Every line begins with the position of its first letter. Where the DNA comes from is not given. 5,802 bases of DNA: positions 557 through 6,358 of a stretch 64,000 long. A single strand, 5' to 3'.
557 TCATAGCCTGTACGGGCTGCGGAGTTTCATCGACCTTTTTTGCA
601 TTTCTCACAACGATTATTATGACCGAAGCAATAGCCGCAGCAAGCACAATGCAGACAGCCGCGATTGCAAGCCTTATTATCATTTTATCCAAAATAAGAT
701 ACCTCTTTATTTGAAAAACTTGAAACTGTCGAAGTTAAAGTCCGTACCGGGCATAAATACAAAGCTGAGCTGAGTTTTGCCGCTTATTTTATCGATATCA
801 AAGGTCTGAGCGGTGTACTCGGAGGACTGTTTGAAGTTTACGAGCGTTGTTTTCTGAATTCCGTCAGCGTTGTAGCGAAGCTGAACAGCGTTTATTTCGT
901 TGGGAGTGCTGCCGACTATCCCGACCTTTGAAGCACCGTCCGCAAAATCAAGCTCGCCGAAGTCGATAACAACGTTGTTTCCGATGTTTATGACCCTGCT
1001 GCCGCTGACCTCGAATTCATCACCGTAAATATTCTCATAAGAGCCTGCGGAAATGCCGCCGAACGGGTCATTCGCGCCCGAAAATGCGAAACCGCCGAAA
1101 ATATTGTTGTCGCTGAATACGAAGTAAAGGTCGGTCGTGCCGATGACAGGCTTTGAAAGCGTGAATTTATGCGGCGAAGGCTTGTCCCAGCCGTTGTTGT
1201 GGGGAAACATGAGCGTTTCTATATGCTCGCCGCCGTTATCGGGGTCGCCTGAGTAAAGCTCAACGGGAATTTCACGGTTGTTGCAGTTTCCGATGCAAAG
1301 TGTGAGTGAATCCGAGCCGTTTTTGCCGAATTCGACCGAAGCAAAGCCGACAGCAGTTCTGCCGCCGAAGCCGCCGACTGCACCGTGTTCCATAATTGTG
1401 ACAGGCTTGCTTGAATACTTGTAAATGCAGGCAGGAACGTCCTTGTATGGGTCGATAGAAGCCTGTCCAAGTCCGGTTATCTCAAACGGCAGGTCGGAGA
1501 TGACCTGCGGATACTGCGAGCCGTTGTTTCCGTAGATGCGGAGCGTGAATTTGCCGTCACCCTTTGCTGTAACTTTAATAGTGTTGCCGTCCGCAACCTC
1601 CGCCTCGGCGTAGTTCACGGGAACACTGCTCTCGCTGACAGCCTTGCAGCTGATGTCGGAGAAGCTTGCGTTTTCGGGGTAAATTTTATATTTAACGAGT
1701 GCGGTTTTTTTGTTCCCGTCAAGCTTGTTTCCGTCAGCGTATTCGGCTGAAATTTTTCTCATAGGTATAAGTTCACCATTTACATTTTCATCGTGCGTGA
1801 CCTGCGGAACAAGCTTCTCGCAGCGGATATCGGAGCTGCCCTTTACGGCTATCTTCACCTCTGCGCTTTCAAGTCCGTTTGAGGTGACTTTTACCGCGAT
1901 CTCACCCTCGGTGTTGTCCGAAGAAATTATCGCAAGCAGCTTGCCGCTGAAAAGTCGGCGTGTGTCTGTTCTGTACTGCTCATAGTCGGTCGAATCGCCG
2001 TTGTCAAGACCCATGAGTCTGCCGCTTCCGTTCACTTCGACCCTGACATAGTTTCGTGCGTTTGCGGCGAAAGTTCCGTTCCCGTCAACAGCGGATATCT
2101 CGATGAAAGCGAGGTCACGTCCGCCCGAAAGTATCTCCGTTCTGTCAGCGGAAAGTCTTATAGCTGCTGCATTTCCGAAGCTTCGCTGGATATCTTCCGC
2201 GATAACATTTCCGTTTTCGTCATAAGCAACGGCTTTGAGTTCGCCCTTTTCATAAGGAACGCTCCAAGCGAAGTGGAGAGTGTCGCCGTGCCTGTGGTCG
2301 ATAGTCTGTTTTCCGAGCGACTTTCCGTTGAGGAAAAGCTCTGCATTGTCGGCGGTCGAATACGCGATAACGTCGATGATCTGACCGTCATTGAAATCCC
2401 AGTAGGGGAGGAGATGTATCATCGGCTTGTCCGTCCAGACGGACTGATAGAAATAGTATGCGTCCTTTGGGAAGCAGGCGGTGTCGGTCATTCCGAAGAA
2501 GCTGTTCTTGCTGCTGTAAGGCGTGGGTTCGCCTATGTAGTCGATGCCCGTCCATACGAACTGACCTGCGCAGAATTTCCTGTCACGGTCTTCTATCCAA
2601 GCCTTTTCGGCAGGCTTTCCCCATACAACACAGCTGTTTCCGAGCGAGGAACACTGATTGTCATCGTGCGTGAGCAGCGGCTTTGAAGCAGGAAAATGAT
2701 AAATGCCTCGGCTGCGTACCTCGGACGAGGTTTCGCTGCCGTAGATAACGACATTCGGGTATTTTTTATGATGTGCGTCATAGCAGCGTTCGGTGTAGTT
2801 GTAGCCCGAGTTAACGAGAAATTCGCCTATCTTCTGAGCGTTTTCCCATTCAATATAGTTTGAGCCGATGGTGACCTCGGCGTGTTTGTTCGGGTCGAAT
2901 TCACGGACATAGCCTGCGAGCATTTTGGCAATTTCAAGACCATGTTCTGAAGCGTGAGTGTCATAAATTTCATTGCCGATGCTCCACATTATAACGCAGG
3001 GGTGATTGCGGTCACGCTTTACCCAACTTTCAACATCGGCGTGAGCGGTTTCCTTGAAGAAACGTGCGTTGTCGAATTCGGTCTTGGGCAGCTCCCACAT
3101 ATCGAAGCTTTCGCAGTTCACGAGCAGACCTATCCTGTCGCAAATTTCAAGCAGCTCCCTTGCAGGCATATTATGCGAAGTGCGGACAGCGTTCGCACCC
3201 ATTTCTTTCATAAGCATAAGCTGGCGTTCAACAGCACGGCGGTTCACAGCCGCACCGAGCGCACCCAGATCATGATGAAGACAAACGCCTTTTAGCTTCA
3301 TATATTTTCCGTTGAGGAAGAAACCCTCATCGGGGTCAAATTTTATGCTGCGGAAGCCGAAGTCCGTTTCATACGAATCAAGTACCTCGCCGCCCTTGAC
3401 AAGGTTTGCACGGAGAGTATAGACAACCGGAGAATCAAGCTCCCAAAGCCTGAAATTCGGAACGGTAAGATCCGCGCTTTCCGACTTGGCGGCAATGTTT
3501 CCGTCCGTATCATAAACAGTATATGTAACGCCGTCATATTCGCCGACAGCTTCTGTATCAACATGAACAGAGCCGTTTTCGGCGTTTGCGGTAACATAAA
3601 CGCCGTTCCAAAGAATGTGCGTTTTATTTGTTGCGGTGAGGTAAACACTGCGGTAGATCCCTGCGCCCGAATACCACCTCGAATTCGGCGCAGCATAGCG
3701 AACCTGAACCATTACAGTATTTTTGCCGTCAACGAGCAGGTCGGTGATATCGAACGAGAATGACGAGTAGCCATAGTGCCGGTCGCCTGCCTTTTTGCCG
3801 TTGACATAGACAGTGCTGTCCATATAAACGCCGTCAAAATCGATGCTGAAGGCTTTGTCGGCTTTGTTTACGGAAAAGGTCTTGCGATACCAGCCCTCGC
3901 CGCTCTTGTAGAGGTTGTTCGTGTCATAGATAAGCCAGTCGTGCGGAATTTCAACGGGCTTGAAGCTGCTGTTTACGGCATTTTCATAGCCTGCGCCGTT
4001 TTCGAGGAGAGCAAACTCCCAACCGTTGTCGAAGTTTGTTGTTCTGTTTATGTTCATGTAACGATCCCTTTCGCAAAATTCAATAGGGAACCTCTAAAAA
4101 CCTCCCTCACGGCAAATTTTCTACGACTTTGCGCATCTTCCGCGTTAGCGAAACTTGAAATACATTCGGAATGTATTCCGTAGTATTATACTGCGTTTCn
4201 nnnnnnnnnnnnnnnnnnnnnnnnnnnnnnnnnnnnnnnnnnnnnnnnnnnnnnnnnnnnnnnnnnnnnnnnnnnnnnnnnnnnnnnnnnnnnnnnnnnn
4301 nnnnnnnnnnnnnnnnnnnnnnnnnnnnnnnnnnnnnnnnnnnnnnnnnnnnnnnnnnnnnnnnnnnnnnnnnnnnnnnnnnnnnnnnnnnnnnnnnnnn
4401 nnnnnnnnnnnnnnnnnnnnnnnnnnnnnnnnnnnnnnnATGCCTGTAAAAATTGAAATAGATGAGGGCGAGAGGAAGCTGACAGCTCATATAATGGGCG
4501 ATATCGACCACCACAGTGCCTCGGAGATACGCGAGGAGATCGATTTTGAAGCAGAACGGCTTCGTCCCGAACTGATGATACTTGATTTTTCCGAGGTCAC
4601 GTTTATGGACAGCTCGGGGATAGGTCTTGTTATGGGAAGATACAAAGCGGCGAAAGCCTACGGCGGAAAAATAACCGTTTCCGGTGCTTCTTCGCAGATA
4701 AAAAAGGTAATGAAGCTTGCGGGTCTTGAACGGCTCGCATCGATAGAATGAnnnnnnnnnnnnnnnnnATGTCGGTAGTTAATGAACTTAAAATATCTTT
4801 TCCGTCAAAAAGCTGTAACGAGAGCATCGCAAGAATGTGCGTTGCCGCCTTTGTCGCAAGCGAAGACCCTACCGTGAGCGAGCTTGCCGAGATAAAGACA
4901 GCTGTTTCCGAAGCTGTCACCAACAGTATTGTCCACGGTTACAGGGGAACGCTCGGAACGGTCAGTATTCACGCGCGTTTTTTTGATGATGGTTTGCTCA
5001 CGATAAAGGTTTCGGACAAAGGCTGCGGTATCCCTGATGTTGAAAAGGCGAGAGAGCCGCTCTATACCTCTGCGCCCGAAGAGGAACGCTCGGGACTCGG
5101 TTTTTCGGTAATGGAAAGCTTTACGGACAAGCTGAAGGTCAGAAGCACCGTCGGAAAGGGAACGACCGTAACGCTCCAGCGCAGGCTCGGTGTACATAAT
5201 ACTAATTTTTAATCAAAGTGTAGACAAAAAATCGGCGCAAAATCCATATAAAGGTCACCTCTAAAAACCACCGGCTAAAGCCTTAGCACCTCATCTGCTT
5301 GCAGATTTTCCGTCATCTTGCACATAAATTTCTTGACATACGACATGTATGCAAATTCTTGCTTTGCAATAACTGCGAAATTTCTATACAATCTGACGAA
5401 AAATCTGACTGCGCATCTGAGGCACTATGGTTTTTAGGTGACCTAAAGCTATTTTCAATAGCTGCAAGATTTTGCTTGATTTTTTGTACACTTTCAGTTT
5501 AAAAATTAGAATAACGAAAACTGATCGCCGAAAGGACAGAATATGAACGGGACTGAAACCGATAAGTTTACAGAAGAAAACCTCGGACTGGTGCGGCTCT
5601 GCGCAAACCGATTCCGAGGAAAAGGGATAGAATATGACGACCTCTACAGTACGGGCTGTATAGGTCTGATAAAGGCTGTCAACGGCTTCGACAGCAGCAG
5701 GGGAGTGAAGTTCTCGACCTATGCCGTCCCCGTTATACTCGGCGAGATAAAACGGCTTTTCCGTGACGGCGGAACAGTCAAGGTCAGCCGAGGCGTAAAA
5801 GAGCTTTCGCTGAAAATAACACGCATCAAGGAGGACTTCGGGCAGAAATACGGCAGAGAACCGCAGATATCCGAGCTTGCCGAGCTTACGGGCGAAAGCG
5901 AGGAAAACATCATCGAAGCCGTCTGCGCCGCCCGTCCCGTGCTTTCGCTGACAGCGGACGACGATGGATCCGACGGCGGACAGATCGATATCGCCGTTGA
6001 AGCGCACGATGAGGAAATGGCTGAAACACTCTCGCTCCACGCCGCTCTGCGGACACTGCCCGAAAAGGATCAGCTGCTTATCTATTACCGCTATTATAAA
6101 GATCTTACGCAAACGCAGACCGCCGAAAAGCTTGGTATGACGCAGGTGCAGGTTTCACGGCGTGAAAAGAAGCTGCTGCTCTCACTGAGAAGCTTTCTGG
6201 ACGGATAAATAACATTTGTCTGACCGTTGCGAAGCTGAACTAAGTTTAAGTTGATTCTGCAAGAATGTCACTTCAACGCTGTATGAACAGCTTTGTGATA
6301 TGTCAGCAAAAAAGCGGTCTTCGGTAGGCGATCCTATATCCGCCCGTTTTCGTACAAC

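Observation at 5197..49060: Family A: dense palindromic MITE/REP-like elements parked at gene 3' ends, with co-varying arms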

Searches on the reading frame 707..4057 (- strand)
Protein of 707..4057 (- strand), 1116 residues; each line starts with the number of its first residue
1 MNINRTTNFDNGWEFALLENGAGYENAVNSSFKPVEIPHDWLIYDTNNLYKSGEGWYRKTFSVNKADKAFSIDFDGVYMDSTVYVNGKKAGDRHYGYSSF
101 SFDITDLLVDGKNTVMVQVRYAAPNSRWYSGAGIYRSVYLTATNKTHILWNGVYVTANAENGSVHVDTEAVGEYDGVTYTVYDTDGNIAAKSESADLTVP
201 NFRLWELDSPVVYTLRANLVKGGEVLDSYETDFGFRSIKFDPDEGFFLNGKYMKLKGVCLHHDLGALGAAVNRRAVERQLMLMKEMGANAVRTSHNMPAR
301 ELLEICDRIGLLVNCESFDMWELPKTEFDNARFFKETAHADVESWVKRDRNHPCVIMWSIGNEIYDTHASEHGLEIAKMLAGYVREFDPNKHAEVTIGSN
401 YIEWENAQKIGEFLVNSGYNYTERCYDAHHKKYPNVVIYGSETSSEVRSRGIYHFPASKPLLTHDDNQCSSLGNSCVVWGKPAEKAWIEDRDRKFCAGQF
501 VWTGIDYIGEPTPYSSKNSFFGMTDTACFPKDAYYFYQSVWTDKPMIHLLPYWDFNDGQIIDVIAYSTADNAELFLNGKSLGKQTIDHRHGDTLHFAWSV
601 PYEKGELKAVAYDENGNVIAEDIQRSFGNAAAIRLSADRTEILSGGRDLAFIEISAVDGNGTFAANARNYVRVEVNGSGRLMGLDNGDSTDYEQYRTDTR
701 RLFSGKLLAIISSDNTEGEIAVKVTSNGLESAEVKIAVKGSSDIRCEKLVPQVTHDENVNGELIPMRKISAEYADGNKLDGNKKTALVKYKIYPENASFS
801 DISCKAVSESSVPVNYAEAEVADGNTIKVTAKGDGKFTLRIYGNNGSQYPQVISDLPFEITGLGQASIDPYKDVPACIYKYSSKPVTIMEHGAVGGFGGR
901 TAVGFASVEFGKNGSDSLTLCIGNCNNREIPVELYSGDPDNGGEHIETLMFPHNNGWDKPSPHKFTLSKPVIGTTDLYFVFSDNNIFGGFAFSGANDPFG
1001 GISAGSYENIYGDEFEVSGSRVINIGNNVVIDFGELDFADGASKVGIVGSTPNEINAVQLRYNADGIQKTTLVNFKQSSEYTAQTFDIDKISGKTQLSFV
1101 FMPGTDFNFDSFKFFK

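Call 15: search_protein_families(library=pfam, proteins=[window:707-4057:-])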
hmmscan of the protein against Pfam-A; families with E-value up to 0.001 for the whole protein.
window:707-4057:- (1116 aa): 7 families
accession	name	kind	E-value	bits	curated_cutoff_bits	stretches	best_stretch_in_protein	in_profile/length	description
PF18565.7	Glyco_hydro2_C5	-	7.2e-32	109.8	32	1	633-735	1-103/103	Glycoside hydrolase family 2 C-terminal domain 5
PF02836.23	Glyco_hydro_2_C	-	3.4e-26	92.5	21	1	243-392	5-157/302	Glycosyl hydrolases family 2, TIM barrel domain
PF16355.11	DUF4982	-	6e-25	87.4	23.9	1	558-620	1-61/61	Domain of unknown function (DUF4982)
PF02837.24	Glyco_hydro_2_N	-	3.3e-18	66.6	28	1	13-141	8-166/169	Glycosyl hydrolases family 2, sugar binding domain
PF00703.27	Glyco_hydro_2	-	3.2e-11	44.4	23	1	176-236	45-109/109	Glycosyl hydrolases family 2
PF22666.2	Glyco_hydro_2_N2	-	1.9e-07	31.8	27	1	54-122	49-120/167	Glycosyl hydrolase 2 galactose-binding domain-like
PF22820.2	TcaA_3rd_4th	-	9.3e-06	25.9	27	0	72-119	5-48/73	TcaA protein 3rd/4th domain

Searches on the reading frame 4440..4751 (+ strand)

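Call 70: search_protein_families(library=pfam, proteins=[window:4440-4751:+], max_evalue=0.000001)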
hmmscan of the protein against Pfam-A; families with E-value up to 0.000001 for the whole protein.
window:4440-4751:+ (103 aa): 2 families
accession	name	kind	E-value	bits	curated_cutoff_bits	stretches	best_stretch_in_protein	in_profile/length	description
PF01740.26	STAS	-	6.2e-19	68.2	22.6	1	6-99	3-96/106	STAS domain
PF13466.11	STAS_2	-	8.3e-13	48.8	29.2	1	18-97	3-80/80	STAS domain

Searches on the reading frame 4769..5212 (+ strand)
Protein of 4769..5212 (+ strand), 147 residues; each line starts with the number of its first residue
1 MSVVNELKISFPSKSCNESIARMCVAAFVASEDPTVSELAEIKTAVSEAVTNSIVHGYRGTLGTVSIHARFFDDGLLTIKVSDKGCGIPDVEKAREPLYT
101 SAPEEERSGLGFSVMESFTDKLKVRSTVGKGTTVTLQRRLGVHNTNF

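Call 14: search_protein_families(library=pfam, proteins=[window:4769-5212:+])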
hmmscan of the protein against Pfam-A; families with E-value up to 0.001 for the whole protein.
window:4769-5212:+ (147 aa): 2 families
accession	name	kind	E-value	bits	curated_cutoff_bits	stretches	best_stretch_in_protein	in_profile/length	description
PF13581.12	HATPase_c_2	-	1.6e-19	70.6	27.4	1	20-137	10-126/127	Histidine kinase-like ATPase domain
PF02518.31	HATPase_c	-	8e-16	58.9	26.4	1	42-137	6-106/111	Histidine kinase-, DNA gyrase B-, and HSP90-like ATPase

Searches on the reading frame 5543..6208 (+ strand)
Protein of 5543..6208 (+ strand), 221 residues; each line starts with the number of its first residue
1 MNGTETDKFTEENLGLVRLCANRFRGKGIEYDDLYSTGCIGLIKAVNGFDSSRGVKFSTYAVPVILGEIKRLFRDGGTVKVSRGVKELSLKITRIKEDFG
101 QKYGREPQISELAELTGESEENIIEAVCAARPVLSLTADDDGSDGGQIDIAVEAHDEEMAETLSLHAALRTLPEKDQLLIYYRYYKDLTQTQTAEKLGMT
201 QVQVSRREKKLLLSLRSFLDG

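Call 14: search_protein_families(library=pfam, proteins=[window:5543-6208:+])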
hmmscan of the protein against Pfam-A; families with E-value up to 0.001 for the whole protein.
window:5543-6208:+ (221 aa): 5 families
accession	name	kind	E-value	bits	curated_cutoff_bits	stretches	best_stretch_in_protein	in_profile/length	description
PF04542.20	Sigma70_r2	-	4.8e-15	55.5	24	1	11-75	3-67/71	Sigma-70 region 2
PF04545.22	Sigma70_r4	-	1.1e-11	44.5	24.1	1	168-216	1-49/50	Sigma-70, region 4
PF04539.22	Sigma70_r3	-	6.1e-09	36.3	25.3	1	87-148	1-62/78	Sigma-70 region 3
PF08281.18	Sigma70_r4_2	-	1.3e-06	28.3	25.7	1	164-204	3-43/54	Sigma-70, region 4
PF01381.28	HTH_3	-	0.00052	20.4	23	0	186-209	8-31/55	Helix-turn-helix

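Call 17: find_encoding_contigs(protein=window:5543-6208:+, flank=3000, max_places=10)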
Protein window:5543-6208:+ (221 aa): 20 contigs read that carry it; 10 places shown.
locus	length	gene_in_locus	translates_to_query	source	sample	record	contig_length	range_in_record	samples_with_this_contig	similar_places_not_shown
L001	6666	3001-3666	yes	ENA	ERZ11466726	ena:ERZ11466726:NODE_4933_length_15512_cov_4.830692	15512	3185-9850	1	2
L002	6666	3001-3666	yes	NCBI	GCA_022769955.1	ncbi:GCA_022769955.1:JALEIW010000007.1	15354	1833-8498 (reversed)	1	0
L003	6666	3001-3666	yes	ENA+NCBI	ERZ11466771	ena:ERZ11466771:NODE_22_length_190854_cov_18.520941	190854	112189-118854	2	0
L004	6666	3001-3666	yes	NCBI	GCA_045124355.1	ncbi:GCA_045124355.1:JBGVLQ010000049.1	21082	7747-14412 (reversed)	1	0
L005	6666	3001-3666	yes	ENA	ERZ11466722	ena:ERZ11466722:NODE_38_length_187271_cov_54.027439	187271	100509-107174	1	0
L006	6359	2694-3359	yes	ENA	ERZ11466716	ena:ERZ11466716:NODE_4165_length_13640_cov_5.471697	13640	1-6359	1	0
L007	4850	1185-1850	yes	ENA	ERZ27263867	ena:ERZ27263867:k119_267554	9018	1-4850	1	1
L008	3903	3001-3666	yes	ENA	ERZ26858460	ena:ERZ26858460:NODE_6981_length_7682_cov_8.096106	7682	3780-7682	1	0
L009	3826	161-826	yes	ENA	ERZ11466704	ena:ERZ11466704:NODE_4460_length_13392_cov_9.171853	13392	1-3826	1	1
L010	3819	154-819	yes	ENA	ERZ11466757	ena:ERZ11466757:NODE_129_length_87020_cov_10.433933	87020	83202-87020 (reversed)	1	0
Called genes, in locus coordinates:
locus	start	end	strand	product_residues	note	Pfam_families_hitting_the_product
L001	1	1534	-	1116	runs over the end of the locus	PF02837:Glyco_hydro_2_N, PF22666:Glyco_hydro_2_N2 (weak), PF22820:TcaA_3rd_4th (faint), PF00703:Glyco_hydro_2, PF02836:Glyco_hydro_2_C, PF16355:DUF4982, PF18565:Glyco_hydro2_C5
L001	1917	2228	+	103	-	PF01740:STAS, PF13466:STAS_2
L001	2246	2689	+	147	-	PF13581:HATPase_c_2, PF02518:HATPase_c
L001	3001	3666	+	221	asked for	PF04542:Sigma70_r2, PF04539:Sigma70_r3, PF08281:Sigma70_r4_2 (weak), PF04545:Sigma70_r4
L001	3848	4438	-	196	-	PF01987:AIM24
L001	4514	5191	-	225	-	PF01987:AIM24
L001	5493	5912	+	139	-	PF02036:SCP2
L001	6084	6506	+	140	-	PF01741:MscL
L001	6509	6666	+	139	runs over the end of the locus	-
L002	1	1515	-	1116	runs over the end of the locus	PF02837:Glyco_hydro_2_N, PF22666:Glyco_hydro_2_N2 (weak), PF22820:TcaA_3rd_4th (faint), PF00703:Glyco_hydro_2, PF02836:Glyco_hydro_2_C, PF16355:DUF4982, PF18565:Glyco_hydro2_C5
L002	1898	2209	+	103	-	PF01740:STAS, PF13466:STAS_2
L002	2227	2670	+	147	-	PF13581:HATPase_c_2, PF02518:HATPase_c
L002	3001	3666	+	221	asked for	PF04542:Sigma70_r2, PF04539:Sigma70_r3, PF08281:Sigma70_r4_2 (weak), PF04545:Sigma70_r4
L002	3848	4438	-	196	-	PF01987:AIM24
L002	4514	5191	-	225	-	PF01987:AIM24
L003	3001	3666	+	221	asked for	PF04542:Sigma70_r2, PF04539:Sigma70_r3, PF08281:Sigma70_r4_2 (weak), PF04545:Sigma70_r4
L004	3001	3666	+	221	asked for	PF04542:Sigma70_r2, PF04539:Sigma70_r3, PF08281:Sigma70_r4_2 (weak), PF04545:Sigma70_r4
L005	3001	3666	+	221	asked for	PF04542:Sigma70_r2, PF04539:Sigma70_r3, PF08281:Sigma70_r4_2 (weak), PF04545:Sigma70_r4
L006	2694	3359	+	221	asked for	PF04542:Sigma70_r2, PF04539:Sigma70_r3, PF08281:Sigma70_r4_2 (weak), PF04545:Sigma70_r4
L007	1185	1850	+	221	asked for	PF04542:Sigma70_r2, PF04539:Sigma70_r3, PF08281:Sigma70_r4_2 (weak), PF04545:Sigma70_r4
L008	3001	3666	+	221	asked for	PF04542:Sigma70_r2, PF04539:Sigma70_r3, PF08281:Sigma70_r4_2 (weak), PF04545:Sigma70_r4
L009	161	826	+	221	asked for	PF04542:Sigma70_r2, PF04539:Sigma70_r3, PF08281:Sigma70_r4_2 (weak), PF04545:Sigma70_r4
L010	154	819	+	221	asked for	PF04542:Sigma70_r2, PF04539:Sigma70_r3, PF08281:Sigma70_r4_2 (weak), PF04545:Sigma70_r4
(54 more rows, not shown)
